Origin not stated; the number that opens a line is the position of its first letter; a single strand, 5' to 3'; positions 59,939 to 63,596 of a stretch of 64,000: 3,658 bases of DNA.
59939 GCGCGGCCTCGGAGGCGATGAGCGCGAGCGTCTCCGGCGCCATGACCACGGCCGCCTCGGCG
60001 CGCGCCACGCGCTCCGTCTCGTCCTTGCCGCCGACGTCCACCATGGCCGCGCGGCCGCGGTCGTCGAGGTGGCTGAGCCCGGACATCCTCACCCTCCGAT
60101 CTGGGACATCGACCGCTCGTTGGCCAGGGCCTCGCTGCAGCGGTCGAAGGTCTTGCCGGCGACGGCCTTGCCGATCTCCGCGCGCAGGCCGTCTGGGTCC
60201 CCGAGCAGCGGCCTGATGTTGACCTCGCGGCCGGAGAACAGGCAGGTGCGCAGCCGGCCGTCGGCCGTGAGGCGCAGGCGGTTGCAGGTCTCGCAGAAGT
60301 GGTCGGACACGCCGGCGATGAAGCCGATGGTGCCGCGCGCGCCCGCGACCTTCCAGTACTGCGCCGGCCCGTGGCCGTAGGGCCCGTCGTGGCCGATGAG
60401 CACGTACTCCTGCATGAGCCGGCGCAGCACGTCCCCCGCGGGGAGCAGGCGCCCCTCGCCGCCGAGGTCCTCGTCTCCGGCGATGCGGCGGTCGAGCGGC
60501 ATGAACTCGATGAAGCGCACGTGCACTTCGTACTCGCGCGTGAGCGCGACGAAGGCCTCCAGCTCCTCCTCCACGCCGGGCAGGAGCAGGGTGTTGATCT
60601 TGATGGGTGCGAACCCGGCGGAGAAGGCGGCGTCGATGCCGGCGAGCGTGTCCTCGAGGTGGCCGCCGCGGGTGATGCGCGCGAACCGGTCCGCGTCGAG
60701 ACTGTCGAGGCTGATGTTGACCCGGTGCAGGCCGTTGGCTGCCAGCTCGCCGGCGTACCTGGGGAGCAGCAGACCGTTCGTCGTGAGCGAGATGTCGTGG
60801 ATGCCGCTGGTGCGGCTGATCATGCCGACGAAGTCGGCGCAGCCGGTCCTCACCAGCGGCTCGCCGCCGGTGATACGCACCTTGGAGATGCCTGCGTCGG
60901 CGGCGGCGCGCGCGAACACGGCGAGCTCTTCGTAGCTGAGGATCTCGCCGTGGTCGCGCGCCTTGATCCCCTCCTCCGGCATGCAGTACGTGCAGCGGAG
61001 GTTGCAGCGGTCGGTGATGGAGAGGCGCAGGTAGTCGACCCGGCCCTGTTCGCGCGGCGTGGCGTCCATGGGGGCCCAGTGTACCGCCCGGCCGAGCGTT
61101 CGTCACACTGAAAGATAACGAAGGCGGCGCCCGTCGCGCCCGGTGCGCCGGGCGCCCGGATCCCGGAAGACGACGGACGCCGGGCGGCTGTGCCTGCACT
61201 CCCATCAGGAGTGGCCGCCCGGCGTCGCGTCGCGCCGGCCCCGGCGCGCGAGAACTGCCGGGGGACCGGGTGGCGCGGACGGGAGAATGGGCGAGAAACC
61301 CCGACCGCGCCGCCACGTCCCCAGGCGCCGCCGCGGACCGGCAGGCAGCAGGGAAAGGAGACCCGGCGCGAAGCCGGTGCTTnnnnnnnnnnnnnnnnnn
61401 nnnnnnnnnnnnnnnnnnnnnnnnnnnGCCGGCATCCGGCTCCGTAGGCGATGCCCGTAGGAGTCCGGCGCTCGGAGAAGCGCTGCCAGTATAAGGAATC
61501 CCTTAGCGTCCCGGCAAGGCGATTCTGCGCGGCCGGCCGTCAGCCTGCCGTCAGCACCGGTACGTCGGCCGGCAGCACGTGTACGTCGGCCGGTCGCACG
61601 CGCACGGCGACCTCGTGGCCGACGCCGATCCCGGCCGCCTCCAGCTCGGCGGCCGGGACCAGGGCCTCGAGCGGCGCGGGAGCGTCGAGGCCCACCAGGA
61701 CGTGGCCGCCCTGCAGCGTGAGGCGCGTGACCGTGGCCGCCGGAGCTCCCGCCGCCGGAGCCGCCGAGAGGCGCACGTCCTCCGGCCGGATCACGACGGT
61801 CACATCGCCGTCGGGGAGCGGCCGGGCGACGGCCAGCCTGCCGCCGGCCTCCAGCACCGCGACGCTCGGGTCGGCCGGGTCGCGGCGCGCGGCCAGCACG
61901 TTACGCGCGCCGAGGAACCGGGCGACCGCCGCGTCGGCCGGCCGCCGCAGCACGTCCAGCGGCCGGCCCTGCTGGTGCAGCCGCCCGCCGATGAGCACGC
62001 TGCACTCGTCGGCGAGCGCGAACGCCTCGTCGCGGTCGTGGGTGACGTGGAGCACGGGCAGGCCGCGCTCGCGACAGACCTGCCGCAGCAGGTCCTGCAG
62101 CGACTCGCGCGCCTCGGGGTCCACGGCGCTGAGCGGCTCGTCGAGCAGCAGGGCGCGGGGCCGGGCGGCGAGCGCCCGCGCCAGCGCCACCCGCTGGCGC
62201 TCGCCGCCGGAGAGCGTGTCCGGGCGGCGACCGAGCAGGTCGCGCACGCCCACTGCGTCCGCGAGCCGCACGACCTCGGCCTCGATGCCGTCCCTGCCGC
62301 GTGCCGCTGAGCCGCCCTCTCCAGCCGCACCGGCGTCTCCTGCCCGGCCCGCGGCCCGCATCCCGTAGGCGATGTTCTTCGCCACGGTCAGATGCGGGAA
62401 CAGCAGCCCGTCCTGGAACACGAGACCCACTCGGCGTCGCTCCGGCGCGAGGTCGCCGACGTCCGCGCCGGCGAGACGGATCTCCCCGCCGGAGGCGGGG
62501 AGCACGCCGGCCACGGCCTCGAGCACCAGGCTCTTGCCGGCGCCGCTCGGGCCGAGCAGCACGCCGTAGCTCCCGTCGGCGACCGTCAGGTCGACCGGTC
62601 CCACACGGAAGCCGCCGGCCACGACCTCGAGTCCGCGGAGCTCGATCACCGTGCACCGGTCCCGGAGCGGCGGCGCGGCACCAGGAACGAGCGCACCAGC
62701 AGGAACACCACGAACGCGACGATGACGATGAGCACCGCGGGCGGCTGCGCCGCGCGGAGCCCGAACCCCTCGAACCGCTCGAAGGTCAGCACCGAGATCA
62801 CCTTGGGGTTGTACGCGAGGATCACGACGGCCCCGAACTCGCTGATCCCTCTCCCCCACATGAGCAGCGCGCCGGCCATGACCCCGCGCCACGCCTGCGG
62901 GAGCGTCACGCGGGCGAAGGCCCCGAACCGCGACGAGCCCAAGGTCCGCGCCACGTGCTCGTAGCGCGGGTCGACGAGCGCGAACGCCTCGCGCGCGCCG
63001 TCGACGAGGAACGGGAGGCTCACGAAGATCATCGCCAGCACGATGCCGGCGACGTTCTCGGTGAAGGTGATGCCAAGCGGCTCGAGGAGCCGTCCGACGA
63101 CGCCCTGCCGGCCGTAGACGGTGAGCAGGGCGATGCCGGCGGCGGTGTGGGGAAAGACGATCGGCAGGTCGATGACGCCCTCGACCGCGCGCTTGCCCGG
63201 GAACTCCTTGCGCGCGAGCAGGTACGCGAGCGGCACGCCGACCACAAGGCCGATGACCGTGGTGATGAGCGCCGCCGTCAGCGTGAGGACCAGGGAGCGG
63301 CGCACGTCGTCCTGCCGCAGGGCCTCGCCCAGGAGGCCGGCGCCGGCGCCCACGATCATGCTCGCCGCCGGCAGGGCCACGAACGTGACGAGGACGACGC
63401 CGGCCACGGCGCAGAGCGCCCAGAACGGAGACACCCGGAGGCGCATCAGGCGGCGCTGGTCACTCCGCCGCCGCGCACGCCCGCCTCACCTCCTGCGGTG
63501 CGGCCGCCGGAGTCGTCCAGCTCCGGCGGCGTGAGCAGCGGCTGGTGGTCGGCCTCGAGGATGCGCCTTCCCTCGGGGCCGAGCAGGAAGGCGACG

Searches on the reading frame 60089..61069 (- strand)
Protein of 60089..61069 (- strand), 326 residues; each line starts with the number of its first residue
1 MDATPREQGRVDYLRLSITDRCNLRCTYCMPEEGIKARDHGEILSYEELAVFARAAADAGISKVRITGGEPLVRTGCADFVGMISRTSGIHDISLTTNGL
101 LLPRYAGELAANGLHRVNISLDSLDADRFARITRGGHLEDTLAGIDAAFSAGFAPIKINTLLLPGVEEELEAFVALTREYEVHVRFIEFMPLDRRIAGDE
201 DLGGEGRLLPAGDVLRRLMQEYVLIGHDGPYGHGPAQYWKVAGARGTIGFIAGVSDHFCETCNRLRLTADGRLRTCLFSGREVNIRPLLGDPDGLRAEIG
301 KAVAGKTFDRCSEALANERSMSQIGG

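Call 83: search_protein_families(library=pfam, proteins=[window:60089-61069:-], max_evalue=0.00001)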
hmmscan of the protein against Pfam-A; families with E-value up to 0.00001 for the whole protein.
window:60089-61069:- (326 aa): 2 families
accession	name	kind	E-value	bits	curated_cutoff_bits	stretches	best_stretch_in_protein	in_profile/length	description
PF04055.27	Radical_SAM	-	1.2e-31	110.5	29.5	1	17-174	2-163/166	Radical SAM superfamily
PF06463.18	Mob_synth_C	-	2e-28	99.4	37.4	1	183-307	2-123/128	Molybdenum Cofactor Synthesis C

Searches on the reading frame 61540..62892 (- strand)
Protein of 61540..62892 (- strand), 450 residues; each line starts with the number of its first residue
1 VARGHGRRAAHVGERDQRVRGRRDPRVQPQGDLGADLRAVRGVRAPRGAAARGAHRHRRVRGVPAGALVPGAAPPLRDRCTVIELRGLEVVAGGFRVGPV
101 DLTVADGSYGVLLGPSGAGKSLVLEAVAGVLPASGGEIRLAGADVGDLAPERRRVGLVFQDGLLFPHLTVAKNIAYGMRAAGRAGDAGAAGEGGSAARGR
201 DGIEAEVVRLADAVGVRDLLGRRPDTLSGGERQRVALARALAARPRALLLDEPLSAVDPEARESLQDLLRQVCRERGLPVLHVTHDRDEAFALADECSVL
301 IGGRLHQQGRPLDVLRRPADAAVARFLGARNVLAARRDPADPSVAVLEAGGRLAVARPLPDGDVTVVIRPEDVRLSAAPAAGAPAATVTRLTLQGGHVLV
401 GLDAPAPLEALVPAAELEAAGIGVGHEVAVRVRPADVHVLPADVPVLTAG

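Call 83: search_protein_families(library=pfam, proteins=[window:61540-62892:-], max_evalue=0.00001)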
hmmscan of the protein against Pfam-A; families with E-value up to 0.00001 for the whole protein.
window:61540-62892:- (450 aa): 3 families
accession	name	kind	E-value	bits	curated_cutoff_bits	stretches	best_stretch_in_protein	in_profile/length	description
PF00005.33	ABC_tran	-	1.9e-28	100.2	25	1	99-254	3-136/137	ABC transporter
PF08402.16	TOBE_2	-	1e-08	35.6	21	1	366-440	1-76/76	TOBE domain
PF13304.12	AAA_21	-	2.7e-06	28.1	27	0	225-286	236-299/304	AAA domain, putative AbiEii toxin, Type IV TA system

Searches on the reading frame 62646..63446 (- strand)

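Call 83: search_protein_families(library=pfam, proteins=[window:62646-63446:-], max_evalue=0.00001)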
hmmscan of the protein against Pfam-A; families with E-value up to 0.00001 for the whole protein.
window:62646-63446:- (266 aa): 1 family
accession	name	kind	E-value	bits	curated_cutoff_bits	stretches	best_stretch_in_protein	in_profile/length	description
PF00528.27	BPD_transp_1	-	2.1e-13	50.8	26.4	1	70-254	1-173/184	Binding-protein-dependent transport system inner membrane component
